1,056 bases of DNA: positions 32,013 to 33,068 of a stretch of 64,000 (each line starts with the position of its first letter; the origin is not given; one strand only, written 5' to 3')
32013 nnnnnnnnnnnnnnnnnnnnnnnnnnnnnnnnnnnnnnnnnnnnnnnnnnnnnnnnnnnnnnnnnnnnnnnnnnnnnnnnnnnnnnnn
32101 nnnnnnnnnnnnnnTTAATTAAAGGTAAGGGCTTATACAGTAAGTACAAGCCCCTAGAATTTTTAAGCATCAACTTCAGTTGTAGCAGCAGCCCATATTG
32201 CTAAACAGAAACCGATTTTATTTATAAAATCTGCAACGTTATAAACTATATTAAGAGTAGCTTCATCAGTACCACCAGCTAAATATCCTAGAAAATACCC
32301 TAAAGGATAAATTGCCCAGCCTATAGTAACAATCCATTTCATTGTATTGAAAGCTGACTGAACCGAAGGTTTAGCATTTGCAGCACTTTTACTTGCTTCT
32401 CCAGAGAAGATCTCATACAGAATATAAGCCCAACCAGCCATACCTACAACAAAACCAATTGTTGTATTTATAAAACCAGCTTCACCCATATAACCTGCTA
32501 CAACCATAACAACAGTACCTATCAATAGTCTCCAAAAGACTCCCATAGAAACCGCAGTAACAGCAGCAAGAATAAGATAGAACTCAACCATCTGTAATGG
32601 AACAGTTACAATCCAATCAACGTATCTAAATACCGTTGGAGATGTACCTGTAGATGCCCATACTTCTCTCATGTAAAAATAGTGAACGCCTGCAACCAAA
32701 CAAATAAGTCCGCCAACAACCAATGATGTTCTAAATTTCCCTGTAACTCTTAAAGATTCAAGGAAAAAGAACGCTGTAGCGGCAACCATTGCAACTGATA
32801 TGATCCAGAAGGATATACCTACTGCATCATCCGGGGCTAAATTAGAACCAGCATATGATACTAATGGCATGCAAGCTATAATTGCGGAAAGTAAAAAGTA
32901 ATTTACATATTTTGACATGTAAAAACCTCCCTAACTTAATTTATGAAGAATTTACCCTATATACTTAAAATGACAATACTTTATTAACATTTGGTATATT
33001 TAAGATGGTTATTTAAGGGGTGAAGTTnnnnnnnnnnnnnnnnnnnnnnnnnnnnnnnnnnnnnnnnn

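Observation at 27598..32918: Complete retinal photosystem (PR + crtI-crtB-crtY-blh) as one minus-strand block between purD/rpsL and glmS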

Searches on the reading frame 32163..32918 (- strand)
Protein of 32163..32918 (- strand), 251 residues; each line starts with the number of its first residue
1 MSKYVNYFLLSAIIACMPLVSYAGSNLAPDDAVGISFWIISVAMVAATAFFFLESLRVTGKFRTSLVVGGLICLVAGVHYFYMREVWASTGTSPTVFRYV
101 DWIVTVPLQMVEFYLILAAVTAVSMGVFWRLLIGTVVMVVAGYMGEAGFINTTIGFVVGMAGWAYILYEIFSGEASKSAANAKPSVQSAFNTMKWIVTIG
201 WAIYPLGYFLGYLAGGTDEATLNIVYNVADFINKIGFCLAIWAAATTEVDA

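Call 3: search_protein_families(library=pfam, proteins=[window:32163-32918:-], max_evalue=0.01)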
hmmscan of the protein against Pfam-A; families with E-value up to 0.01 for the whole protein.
window:32163-32918:- (251 aa): 1 family
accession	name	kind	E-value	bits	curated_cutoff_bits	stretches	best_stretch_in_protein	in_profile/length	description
PF01036.24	Bac_rhodopsin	-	2.8e-44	151.7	24.6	1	33-247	3-223/224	Bacteriorhodopsin-like protein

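Call 4: search_protein_families(library=ncbifam, proteins=[window:32163-32918:-], max_evalue=0.01)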
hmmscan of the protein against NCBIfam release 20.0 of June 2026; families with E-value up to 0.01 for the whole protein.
window:32163-32918:- (251 aa): 0 families

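Call 7: find_encoding_contigs(protein=window:32163-32918:-, flank=10000, max_places=10)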
Protein window:32163-32918:- (251 aa): 23 contigs read that carry it; 10 places shown.
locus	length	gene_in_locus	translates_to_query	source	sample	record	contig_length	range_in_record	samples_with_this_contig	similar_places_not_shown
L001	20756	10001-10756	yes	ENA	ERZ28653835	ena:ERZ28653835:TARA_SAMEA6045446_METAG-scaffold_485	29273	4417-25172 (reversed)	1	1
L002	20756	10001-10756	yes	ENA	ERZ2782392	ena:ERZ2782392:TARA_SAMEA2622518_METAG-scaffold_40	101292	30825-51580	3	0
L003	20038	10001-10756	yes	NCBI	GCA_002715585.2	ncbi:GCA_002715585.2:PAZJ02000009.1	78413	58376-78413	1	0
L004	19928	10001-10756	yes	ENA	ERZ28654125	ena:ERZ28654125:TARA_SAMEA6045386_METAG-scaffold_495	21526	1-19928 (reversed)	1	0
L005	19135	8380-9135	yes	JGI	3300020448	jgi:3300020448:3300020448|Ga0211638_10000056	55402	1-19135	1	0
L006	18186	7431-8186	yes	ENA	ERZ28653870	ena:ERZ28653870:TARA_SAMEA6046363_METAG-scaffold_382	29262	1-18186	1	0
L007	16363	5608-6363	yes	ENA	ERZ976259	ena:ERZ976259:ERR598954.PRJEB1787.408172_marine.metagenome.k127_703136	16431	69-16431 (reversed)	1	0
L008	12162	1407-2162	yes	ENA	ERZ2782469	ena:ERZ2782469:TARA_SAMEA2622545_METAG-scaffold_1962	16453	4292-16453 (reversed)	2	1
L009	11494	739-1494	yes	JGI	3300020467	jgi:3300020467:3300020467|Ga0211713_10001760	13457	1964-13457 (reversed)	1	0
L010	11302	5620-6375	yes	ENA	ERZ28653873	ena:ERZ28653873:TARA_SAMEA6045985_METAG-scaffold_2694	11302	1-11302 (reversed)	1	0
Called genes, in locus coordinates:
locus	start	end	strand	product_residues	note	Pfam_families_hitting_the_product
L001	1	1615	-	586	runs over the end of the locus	PF01336:tRNA_anti-codon, PF00152:tRNA-synt_2, PF02938:GAD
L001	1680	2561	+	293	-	PF00009:GTP_EFTU, PF00350:Dynamin_N (faint), PF01926:MMR_HSR1, PF02421:FeoB_N, PF03193:RsgA_GTPase (faint), PF10662:PduV-EutP, PF07650:KH_2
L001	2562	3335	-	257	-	PF00378:ECH_1, PF16113:ECH_2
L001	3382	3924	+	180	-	-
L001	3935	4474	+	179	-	PF09723:Zn_ribbon_8 (faint)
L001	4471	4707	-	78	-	-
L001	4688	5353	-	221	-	PF01502:PRA-CH, PF01503:PRA-PH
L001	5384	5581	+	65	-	PF01192:RNA_pol_Rpb6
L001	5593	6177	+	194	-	PF00293:NUDIX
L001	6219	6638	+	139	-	PF00436:SSB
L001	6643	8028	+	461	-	PF00483:NTP_transferase, PF01128:IspD (weak), PF12804:NTP_transf_3, PF25084:LbH_EIF2B (weak), PF25087:GMPPB_C (weak), PF25084:LbH_EIF2B, PF00132:Hexapep (weak), PF25087:GMPPB_C (weak), +2 more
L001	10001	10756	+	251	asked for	PF01036:Bac_rhodopsin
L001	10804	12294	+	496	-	PF00070:Pyr_redox (faint), PF01593:Amino_oxidase, PF03486:HI0933_like (faint), PF07992:Pyr_redox_2 (faint), PF12831:FAD_oxidored (weak), PF13450:NAD_binding_8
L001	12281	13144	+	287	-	PF00494:SQS_PSY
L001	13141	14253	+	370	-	PF05834:Lycopene_cycl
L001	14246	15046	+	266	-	PF15461:BCD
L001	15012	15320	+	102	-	-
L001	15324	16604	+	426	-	PF02844:GARS_N, PF01071:GARS_A, PF02786:CPSase_L_D2 (faint), PF02222:ATP-grasp (weak), PF02843:GARS_C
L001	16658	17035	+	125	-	PF00164:Ribosom_S12_S23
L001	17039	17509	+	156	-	PF00177:Ribosomal_S7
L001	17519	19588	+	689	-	PF00009:GTP_EFTU, PF03144:GTP_EFTU_D2, PF22042:EF-G_D2, PF14492:EFG_III, PF16658:RF3_C (weak), PF03764:EFG_IV, PF00679:EFG_C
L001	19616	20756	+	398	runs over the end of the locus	PF00009:GTP_EFTU, PF03144:GTP_EFTU_D2, PF03143:GTP_EFTU_D3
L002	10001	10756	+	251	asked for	PF01036:Bac_rhodopsin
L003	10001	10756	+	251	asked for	PF01036:Bac_rhodopsin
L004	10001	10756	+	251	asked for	PF01036:Bac_rhodopsin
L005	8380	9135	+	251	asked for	PF01036:Bac_rhodopsin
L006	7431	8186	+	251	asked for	PF01036:Bac_rhodopsin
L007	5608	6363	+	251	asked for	PF01036:Bac_rhodopsin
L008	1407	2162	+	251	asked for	PF01036:Bac_rhodopsin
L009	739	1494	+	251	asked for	PF01036:Bac_rhodopsin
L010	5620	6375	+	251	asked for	PF01036:Bac_rhodopsin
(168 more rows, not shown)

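Call 8: find_homologous_proteins(query=window:32163-32918:-)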
Query window:32163-32918:- (251 aa): 8000 proteins with E <= 0.001 among 8000 candidates; the best 120 are listed.
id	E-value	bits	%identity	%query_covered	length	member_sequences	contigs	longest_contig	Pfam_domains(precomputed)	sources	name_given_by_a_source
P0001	5.3e-154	529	99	100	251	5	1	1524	PF01036.25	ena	-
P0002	4.4e-142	490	90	100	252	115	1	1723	PF01036.25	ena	-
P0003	1.1e-141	488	90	100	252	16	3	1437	PF01036.25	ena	-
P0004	1.4e-137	475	90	100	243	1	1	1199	PF01036.25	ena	-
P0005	2.8e-134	464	-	-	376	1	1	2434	PF01036.25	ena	-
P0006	1.7e-114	399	72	99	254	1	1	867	PF01036.25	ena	-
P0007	2.4e-114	399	72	99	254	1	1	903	PF01036.25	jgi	jgi:bacteriorhodopsin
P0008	2.8e-114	399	76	91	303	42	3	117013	PF01036.25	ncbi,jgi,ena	jgi:bacteriorhodopsin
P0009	6.8e-114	397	71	99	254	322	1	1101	PF01036.25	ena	-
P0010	7.7e-114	397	72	96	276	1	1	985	PF01036.25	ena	-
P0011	7.7e-114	397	72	100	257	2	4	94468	PF01036.25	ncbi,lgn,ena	-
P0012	7.9e-114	397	71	99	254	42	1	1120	PF01036.25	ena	-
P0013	8.8e-114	397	73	98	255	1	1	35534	PF01036.25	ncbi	-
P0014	1.1e-113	397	72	100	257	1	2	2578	PF01036.25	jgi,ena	-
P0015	1.2e-113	397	72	99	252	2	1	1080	PF01036.25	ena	-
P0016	1.3e-113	396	71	100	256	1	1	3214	PF01036.25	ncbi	-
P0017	1.4e-113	396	71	99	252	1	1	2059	PF01036.25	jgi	-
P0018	1.4e-113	396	73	100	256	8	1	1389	PF01036.25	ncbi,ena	-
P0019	1.8e-113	396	73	100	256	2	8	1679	PF01036.25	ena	-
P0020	2.1e-113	396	72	99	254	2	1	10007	PF01036.25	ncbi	-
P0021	2.6e-113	395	72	100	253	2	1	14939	PF01036.25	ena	-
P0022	2.6e-113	395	71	99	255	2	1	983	PF01036.25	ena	-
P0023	2.8e-113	395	72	100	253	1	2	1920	PF01036.25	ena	-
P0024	3.4e-113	395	73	97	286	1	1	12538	PF01036.25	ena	-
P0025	3.9e-113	395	72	96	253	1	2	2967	PF01036.25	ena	-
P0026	4.2e-113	395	75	91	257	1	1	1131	PF01036.25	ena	-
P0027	4.4e-113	395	71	99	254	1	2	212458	PF01036.25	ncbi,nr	ncbi:bacteriorhodopsin-like [bacterium]|nr:bacteriorhodopsin-like [bacterium]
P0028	4.5e-113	395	71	99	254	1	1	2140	PF01036.25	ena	-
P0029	4.5e-113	395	73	100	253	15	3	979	PF01036.25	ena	-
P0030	4.6e-113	395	70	99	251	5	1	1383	PF01036.25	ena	-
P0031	4.9e-113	395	71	99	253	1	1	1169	PF01036.25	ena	-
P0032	5.3e-113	394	70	99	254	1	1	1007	PF01036.25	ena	-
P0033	6.0e-113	394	70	99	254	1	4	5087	PF01036.25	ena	-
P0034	6.3e-113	394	71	99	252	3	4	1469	PF01036.25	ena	-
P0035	6.8e-113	394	71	99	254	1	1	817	PF01036.25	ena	-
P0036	6.9e-113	394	71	99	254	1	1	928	PF01036.25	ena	-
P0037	9.1e-113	394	70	99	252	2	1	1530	PF01036.25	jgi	-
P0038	9.9e-113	394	72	97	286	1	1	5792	PF01036.25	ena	-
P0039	1.1e-112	393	72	100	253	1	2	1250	PF01036.25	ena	-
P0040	1.1e-112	393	71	99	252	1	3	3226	PF01036.25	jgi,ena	-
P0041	1.1e-112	393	70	99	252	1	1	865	PF01036.25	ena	-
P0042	1.2e-112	393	70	99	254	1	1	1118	PF01036.25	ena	-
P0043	1.3e-112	393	70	99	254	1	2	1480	PF01036.25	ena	-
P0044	1.3e-112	393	71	99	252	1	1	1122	PF01036.25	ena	-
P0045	1.6e-112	393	72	100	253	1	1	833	PF01036.25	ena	-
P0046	1.6e-112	393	71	99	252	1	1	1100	PF01036.25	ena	-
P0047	1.7e-112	393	70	99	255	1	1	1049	PF01036.25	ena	-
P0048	1.8e-112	393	70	99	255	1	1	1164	PF01036.25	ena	-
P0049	1.8e-112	393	70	99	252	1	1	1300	PF01036.25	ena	-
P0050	1.8e-112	393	71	99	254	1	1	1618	PF01036.25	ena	-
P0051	2.0e-112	393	71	99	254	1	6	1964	PF01036.25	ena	-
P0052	2.0e-112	393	70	99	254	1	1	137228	PF01036.25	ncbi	-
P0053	2.2e-112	392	70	99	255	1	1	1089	PF01036.25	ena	-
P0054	2.8e-112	392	70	99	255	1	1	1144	PF01036.25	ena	-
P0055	2.9e-112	392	71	99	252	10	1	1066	PF01036.25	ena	-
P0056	2.9e-112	392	70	99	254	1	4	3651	PF01036.25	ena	-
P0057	3.1e-112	392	71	97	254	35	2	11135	PF01036.25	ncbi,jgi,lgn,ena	jgi:bacteriorhodopsin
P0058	3.1e-112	392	70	99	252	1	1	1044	PF01036.25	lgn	-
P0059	3.1e-112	392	70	99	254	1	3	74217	PF01036.25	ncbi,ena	-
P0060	3.1e-112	392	71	97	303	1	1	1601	PF01036.25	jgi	jgi:bacteriorhodopsin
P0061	3.2e-112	392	70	99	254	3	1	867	PF01036.25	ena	-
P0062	3.3e-112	392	70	99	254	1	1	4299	PF01036.25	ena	-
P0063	3.3e-112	392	70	99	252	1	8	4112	PF01036.25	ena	-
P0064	3.4e-112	392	71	99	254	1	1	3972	PF01036.25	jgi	jgi:bacteriorhodopsin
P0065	3.6e-112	392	70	99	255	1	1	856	PF01036.25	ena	-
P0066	3.8e-112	392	72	98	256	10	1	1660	PF01036.25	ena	-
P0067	3.8e-112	392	70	99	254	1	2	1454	PF01036.25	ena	-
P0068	3.9e-112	392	70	99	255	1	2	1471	PF01036.25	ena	-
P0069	4.1e-112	392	70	99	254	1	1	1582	PF01036.25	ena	-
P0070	4.4e-112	391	70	99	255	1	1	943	PF01036.25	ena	-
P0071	5.0e-112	391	70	99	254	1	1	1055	PF01036.25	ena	-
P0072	5.0e-112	391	70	99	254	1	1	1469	PF01036.25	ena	-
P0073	6.0e-112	391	70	99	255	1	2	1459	PF01036.25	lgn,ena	-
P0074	6.2e-112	391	70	99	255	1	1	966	PF01036.25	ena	-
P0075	7.0e-112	391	71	99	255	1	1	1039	PF01036.25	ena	-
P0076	7.1e-112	391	70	99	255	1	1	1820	PF01036.25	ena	-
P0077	7.6e-112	391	71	100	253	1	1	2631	PF01036.25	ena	-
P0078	7.7e-112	391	70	99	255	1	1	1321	PF01036.25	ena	-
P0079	7.9e-112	391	70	99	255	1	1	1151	PF01036.25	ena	-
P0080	7.9e-112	391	68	99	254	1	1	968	PF01036.25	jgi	-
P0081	8.0e-112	391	71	99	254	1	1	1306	PF01036.25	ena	-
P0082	8.3e-112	391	70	97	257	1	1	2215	PF01036.25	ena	-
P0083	8.4e-112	391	69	99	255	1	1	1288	PF01036.25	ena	-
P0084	8.7e-112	390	68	99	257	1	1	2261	PF01036.25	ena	-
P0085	8.8e-112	390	70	99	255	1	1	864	PF01036.25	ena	-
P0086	8.8e-112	390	70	99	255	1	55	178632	PF01036.25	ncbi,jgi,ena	jgi:bacteriorhodopsin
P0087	9.0e-112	390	70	99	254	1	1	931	PF01036.25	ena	-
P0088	9.0e-112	390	72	93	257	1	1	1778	PF01036.25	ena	-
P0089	9.1e-112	390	68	99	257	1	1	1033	PF01036.25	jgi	-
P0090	9.5e-112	390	71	100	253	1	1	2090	PF01036.25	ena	-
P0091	9.8e-112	390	71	99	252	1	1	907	PF01036.25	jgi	jgi:bacteriorhodopsin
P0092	9.8e-112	390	70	99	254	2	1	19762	PF01036.25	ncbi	-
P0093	1.1e-111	390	69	99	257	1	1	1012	PF01036.25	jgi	-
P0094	1.1e-111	390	70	99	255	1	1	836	PF01036.25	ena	-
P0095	1.2e-111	390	71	99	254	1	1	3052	PF01036.25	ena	-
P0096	1.2e-111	390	69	99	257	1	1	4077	PF01036.25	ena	-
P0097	1.2e-111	390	70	99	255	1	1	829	PF01036.25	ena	-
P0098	1.2e-111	390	71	99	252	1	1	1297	PF01036.25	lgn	-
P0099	1.2e-111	390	71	99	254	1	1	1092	PF01036.25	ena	-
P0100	1.2e-111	390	70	99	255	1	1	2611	PF01036.25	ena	-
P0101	1.3e-111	390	70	99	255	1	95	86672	PF01036.25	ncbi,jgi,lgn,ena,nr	ncbi:bacteriorhodopsin-like [Alphaproteobacteria bacterium]|jgi:bacteriorhodopsin|nr:proteorhodopsin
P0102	1.3e-111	390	72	100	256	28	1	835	PF01036.25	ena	-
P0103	1.3e-111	390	70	99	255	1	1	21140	PF01036.25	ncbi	-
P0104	1.3e-111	390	70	99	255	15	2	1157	PF01036.25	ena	-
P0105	1.3e-111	390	69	99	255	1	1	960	PF01036.25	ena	-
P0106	1.4e-111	390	75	88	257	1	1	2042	PF01036.25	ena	-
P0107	1.4e-111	390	69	99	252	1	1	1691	PF01036.25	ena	-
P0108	1.4e-111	390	73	91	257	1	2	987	PF01036.25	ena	-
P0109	1.4e-111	390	71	93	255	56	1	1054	PF01036.25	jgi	jgi:bacteriorhodopsin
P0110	1.4e-111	390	74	91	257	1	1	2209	PF01036.25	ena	-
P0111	1.4e-111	390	69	99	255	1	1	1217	PF01036.25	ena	-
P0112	1.5e-111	390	70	99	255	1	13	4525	PF01036.25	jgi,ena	-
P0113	1.5e-111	390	70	99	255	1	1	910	PF01036.25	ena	-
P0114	1.5e-111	390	70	99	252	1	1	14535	PF01036.25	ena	-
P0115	1.5e-111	390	70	99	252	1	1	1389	PF01036.25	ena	-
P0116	1.6e-111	390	68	99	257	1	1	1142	PF01036.25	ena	-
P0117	1.6e-111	390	70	99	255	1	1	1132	PF01036.25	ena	-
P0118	1.6e-111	390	74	91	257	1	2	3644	PF01036.25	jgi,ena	-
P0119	1.6e-111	390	71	99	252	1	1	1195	PF01036.25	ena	-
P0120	1.7e-111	390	71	99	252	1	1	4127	PF01036.25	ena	-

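Call 16: find_encoding_contigs(protein=P0008, flank=8000, max_places=3)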
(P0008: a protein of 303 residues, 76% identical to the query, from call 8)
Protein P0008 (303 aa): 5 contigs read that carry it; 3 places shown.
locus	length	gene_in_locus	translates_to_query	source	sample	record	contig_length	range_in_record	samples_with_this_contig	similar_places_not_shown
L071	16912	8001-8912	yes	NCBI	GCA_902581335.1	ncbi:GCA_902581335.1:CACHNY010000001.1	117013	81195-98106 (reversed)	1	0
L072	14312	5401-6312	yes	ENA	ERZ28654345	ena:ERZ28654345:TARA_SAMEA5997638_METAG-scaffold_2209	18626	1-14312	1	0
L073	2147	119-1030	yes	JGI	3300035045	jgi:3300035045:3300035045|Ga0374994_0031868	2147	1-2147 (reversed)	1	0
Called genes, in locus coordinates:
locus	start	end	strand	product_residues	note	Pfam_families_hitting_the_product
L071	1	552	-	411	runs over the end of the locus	PF01743:PolyA_pol, PF12627:PolyA_pol_RNAbd (weak)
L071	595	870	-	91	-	PF19606:DUF6111 (weak)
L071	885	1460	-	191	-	PF00293:NUDIX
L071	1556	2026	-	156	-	PF06938:DUF1285_N, PF21028:DUF1285_C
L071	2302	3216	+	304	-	PF01925:TauE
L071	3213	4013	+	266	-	PF09608:Alph_Pro_TM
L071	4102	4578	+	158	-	PF00582:Usp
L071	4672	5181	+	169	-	PF00160:Pro_isomerase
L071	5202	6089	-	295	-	PF00892:EamA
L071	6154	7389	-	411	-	PF01134:GIDA (faint), PF01266:DAO (faint), PF03486:HI0933_like (faint), PF07992:Pyr_redox_2, PF13450:NAD_binding_8 (faint), PF13738:Pyr_redox_3 (faint), PF00070:Pyr_redox, PF14759:Reductase_C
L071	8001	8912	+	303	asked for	PF01036:Bac_rhodopsin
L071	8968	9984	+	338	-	PF00348:polyprenyl_synt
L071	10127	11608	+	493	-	PF00890:FAD_binding_2 (faint), PF01266:DAO (faint), PF01593:Amino_oxidase, PF03486:HI0933_like (faint), PF07992:Pyr_redox_2 (faint), PF13450:NAD_binding_8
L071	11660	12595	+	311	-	PF00494:SQS_PSY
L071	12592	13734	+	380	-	PF05834:Lycopene_cycl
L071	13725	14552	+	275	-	PF15461:BCD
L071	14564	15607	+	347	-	PF01070:FMN_dh (weak)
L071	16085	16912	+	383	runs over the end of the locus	PF01070:FMN_dh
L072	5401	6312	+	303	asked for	PF01036:Bac_rhodopsin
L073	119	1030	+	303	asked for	PF01036:Bac_rhodopsin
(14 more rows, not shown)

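Call 17: find_encoding_contigs(protein=P0027, flank=8000, max_places=2)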
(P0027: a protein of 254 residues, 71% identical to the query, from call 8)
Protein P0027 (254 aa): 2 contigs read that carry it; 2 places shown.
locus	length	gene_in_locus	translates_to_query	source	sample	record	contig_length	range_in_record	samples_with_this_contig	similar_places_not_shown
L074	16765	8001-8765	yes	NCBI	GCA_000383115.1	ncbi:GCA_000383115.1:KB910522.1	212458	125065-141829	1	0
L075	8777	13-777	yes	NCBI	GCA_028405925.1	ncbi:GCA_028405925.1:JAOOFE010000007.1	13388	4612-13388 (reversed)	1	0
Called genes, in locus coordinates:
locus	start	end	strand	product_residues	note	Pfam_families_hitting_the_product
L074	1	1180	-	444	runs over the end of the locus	PF04413:Glycos_transf_N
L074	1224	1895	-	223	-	PF04028:DUF374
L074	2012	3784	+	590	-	PF00664:ABC_membrane, PF00005:ABC_tran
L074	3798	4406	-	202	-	PF03162:Y_phosphatase2, PF13350:Y_phosphatase3 (weak), PF22741:PTP-NADK, PF22784:PTP-SAK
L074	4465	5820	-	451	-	PF01523:PmbA_TldD_1st, PF19290:PmbA_TldD_2nd, PF19289:PmbA_TldD_3rd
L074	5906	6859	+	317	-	PF01118:Semialdhyde_dh, PF22698:Semialdhyde_dhC_1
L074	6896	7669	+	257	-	-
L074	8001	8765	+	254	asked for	PF01036:Bac_rhodopsin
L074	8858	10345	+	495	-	PF00070:Pyr_redox (faint), PF01266:DAO (faint), PF07992:Pyr_redox_2 (faint), PF13450:NAD_binding_8, PF01593:Amino_oxidase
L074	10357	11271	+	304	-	PF00494:SQS_PSY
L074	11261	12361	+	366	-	PF05834:Lycopene_cycl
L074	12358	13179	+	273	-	PF15461:BCD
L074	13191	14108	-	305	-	PF01040:UbiA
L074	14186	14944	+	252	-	PF20260:PUA_4, PF04452:Methyltrans_RNA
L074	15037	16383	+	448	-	PF04107:GCS2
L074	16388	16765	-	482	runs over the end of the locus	PF01523:PmbA_TldD_1st, PF19290:PmbA_TldD_2nd, PF19289:PmbA_TldD_3rd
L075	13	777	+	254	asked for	PF01036:Bac_rhodopsin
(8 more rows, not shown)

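Call 18: find_encoding_contigs(protein=P0101, flank=8000, max_places=2)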
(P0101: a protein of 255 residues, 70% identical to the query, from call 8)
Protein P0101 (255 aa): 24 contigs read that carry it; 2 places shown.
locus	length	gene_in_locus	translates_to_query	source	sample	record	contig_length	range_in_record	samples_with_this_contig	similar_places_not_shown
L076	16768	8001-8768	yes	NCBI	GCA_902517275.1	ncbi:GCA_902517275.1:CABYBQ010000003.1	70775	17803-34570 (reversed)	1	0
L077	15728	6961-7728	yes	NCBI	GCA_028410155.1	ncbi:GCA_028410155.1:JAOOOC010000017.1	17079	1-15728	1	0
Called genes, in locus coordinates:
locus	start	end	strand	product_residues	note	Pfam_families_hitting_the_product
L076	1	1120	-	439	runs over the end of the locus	PF04413:Glycos_transf_N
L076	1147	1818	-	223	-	PF04028:DUF374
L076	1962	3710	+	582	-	PF00664:ABC_membrane, PF00005:ABC_tran, PF02463:SMC_N (faint)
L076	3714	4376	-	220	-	PF03162:Y_phosphatase2, PF13350:Y_phosphatase3 (faint), PF22741:PTP-NADK, PF22784:PTP-SAK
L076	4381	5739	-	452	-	PF01523:PmbA_TldD_1st, PF19290:PmbA_TldD_2nd, PF19289:PmbA_TldD_3rd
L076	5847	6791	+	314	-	PF01118:Semialdhyde_dh, PF22698:Semialdhyde_dhC_1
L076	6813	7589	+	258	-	-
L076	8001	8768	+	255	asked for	PF01036:Bac_rhodopsin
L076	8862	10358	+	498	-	PF01266:DAO (faint), PF07992:Pyr_redox_2 (weak), PF12831:FAD_oxidored (weak), PF13450:NAD_binding_8, PF01593:Amino_oxidase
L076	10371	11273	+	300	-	PF00494:SQS_PSY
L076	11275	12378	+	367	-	PF05834:Lycopene_cycl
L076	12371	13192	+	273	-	PF15461:BCD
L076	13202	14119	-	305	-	PF01040:UbiA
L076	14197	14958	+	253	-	PF20260:PUA_4, PF04452:Methyltrans_RNA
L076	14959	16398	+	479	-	PF04107:GCS2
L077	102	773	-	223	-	PF04028:DUF374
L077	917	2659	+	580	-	PF00664:ABC_membrane, PF00005:ABC_tran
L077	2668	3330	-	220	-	PF03162:Y_phosphatase2, PF13350:Y_phosphatase3 (faint), PF22741:PTP-NADK, PF22784:PTP-SAK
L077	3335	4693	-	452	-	PF01523:PmbA_TldD_1st, PF19290:PmbA_TldD_2nd, PF19289:PmbA_TldD_3rd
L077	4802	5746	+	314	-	PF01118:Semialdhyde_dh, PF22698:Semialdhyde_dhC_1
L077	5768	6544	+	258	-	-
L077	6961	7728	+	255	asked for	PF01036:Bac_rhodopsin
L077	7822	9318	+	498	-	PF01266:DAO (faint), PF07992:Pyr_redox_2 (weak), PF12831:FAD_oxidored (weak), PF13450:NAD_binding_8, PF01593:Amino_oxidase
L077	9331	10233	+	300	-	PF00494:SQS_PSY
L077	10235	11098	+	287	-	PF05834:Lycopene_cycl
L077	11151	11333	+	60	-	-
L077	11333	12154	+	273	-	PF15461:BCD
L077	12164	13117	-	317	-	PF01040:UbiA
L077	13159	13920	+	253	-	PF20260:PUA_4, PF04452:Methyltrans_RNA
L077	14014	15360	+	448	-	PF04107:GCS2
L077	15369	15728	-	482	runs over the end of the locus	PF01523:PmbA_TldD_1st, PF19290:PmbA_TldD_2nd, PF19289:PmbA_TldD_3rd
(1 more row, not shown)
